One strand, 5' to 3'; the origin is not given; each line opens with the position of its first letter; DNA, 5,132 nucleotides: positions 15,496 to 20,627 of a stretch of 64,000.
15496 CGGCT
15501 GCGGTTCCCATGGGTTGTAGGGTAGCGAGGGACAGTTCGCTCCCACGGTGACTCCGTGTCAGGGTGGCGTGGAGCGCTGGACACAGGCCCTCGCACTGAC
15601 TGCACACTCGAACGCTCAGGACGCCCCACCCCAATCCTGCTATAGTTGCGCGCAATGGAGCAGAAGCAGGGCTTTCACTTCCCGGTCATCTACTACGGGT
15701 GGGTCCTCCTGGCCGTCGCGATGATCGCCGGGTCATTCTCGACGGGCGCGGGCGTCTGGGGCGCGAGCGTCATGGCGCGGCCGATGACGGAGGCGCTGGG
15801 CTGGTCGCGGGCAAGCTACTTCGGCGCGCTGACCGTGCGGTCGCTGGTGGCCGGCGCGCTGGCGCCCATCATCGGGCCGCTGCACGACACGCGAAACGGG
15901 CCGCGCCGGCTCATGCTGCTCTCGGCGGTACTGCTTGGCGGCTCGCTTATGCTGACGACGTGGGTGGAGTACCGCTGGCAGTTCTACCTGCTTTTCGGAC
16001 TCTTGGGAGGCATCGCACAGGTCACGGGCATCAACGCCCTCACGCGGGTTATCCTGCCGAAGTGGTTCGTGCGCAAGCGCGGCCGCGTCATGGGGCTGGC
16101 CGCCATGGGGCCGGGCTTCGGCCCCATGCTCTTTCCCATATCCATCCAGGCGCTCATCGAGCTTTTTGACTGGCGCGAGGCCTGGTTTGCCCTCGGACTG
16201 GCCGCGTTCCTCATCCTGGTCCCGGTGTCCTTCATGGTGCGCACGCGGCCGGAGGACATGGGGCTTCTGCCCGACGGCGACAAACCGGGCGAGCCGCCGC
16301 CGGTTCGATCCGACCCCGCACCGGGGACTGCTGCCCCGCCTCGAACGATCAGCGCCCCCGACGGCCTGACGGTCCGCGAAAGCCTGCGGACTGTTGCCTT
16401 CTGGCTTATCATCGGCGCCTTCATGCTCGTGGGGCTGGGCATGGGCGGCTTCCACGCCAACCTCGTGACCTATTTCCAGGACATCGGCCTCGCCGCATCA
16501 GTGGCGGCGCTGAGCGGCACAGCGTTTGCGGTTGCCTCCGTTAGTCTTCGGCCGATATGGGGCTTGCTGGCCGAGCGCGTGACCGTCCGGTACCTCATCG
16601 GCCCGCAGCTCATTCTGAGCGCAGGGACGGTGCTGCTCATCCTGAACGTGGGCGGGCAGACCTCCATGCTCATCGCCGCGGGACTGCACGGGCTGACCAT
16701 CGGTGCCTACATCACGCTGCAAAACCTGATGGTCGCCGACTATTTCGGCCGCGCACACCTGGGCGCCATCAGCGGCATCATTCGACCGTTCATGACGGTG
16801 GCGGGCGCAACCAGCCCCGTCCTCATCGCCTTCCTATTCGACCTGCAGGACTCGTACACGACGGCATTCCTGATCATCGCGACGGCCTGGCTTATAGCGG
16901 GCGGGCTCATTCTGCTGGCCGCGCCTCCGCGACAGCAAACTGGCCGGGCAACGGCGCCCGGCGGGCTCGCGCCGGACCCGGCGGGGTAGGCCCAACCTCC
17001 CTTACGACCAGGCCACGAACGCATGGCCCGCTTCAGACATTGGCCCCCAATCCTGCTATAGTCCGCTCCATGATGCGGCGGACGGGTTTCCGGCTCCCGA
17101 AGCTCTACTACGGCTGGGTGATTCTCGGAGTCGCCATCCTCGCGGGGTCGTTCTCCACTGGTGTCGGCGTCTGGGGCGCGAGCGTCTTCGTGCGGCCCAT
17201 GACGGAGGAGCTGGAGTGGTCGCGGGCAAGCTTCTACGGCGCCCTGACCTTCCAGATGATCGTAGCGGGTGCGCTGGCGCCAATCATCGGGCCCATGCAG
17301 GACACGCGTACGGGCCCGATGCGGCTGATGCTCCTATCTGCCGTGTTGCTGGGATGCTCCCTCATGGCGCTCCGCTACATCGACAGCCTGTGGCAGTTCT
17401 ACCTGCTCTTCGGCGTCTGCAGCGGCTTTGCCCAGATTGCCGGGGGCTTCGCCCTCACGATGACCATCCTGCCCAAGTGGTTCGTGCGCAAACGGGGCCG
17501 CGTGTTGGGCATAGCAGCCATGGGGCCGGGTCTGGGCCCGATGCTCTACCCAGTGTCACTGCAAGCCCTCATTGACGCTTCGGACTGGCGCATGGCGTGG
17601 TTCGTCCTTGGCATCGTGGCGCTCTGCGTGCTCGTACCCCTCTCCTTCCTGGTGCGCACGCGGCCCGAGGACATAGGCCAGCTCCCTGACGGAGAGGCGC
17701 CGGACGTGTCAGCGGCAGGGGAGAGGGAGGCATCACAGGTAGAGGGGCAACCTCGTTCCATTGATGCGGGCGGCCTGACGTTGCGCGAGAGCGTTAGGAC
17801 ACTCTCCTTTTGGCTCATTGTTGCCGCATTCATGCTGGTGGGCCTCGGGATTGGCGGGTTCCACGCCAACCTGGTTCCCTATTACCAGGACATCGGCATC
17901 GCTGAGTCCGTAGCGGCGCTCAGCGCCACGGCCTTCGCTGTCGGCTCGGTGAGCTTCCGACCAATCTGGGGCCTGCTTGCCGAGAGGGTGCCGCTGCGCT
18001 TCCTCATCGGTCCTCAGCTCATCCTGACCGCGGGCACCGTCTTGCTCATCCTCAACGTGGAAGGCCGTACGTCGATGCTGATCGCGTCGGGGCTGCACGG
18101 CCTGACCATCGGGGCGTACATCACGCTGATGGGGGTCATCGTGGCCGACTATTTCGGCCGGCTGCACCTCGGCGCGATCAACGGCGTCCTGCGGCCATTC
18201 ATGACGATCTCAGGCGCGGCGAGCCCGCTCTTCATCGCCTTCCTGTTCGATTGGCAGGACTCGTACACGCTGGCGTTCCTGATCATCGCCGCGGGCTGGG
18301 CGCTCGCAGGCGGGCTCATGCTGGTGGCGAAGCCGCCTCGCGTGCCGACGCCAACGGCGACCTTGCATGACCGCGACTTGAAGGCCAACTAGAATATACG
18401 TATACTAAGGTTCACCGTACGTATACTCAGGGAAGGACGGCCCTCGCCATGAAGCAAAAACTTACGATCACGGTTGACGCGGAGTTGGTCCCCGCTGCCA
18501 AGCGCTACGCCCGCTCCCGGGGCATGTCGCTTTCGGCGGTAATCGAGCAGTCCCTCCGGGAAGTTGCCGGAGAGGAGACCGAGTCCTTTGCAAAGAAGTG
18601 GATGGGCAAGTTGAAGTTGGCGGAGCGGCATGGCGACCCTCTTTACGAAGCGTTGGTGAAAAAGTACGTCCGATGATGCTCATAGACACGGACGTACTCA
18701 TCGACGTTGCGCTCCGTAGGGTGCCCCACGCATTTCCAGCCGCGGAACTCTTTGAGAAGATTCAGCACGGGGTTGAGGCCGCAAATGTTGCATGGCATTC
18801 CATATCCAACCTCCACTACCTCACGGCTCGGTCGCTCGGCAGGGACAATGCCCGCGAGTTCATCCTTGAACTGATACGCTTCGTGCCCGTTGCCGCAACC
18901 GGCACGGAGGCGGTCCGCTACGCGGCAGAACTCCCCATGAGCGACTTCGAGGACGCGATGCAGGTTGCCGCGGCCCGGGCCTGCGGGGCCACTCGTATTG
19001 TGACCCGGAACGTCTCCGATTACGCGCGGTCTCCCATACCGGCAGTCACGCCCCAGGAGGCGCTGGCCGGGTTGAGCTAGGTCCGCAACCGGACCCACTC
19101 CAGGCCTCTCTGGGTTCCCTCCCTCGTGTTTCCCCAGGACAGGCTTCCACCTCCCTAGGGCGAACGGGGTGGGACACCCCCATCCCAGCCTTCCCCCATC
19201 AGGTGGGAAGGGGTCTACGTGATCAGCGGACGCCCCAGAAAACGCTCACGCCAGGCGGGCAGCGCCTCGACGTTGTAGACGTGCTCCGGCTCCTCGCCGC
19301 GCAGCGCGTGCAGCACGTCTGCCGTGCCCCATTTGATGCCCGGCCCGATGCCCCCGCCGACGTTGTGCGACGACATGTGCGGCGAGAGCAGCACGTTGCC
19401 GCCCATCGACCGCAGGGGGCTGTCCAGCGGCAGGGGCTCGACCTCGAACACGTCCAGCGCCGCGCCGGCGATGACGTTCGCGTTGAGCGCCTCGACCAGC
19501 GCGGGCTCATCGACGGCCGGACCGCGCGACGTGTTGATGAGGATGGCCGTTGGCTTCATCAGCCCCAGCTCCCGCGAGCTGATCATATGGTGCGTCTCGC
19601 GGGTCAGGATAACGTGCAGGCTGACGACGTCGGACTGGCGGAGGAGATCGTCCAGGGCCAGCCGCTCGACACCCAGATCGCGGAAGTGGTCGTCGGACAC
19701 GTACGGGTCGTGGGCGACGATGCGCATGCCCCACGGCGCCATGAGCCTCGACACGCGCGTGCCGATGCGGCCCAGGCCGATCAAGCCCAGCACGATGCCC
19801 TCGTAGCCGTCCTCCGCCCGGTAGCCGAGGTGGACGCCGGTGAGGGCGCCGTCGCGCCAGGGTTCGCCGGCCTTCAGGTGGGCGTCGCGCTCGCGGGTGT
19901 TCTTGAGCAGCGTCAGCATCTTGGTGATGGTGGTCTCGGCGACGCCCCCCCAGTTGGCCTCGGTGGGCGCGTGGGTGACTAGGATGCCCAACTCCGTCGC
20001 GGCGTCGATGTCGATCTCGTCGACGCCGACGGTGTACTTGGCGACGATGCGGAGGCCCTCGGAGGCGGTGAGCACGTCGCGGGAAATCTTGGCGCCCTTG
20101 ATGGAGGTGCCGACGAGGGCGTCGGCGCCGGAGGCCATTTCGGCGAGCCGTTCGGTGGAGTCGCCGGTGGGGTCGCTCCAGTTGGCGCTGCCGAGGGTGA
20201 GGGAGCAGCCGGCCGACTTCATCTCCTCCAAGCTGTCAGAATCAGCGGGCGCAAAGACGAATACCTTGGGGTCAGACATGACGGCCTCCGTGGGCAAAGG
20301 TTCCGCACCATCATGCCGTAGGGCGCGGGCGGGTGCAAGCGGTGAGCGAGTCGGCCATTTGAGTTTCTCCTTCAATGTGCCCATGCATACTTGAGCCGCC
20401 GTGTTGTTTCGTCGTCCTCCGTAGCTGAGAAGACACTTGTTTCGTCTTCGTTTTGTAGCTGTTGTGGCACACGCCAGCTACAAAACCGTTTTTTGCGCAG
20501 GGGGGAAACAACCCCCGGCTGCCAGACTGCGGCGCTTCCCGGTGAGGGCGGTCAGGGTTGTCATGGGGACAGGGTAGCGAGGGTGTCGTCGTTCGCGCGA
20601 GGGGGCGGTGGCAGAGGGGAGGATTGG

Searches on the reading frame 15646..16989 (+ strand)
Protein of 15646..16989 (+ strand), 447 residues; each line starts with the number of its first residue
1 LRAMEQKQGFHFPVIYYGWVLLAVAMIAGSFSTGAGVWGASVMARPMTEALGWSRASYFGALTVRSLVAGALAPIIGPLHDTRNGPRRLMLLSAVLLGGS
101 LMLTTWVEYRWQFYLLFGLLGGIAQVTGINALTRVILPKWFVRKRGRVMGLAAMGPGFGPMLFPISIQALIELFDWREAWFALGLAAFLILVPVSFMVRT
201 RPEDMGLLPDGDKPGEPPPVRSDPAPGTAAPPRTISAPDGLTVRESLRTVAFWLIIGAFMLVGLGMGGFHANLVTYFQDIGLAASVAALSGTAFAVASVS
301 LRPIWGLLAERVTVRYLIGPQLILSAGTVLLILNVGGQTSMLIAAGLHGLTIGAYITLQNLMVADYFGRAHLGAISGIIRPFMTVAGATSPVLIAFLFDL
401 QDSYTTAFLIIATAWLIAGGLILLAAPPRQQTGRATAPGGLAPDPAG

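Call 32: search_protein_families(library=pfam, proteins=[window:15646-16989:+], max_evalue=0.000001)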
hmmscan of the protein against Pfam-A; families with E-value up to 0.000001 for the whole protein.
window:15646-16989:+ (447 aa): 1 family
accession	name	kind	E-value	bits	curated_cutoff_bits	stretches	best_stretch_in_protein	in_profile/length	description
PF07690.21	MFS_1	-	2.3e-36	125.9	33.4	2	28-283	3-235/347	Major Facilitator Superfamily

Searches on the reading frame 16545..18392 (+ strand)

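Call 32: search_protein_families(library=pfam, proteins=[window:16545-18392:+], max_evalue=0.000001)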
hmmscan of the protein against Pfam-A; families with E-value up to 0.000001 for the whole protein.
window:16545-18392:+ (615 aa): 1 family
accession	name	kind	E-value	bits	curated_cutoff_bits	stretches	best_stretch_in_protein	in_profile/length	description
PF07690.21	MFS_1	-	6.6e-40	137.5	33.4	2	199-448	2-229/347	Major Facilitator Superfamily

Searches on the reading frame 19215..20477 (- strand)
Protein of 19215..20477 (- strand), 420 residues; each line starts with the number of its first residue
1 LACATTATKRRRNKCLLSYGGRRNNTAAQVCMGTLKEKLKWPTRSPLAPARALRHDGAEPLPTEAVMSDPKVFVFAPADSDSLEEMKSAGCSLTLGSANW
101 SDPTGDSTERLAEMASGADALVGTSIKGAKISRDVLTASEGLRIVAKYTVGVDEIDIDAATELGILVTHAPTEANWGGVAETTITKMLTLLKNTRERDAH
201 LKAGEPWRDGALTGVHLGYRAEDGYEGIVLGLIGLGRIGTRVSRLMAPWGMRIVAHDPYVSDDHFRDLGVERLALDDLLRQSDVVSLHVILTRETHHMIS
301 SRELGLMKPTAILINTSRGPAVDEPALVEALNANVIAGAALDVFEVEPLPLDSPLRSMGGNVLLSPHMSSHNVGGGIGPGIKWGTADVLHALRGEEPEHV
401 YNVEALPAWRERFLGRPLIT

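Call 32: search_protein_families(library=pfam, proteins=[window:19215-20477:-], max_evalue=0.000001)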
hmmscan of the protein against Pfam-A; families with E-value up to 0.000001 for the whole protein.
window:19215-20477:- (420 aa): 2 families
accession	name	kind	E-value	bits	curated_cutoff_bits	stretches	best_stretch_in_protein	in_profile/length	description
PF02826.25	2-Hacid_dh_C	-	1.3e-51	174.9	25.1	1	185-369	2-178/178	D-isomer specific 2-hydroxyacid dehydrogenase, NAD binding domain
PF00389.36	2-Hacid_dh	-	3.3e-18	66.1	24.6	1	102-294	26-107/134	D-isomer specific 2-hydroxyacid dehydrogenase, catalytic domain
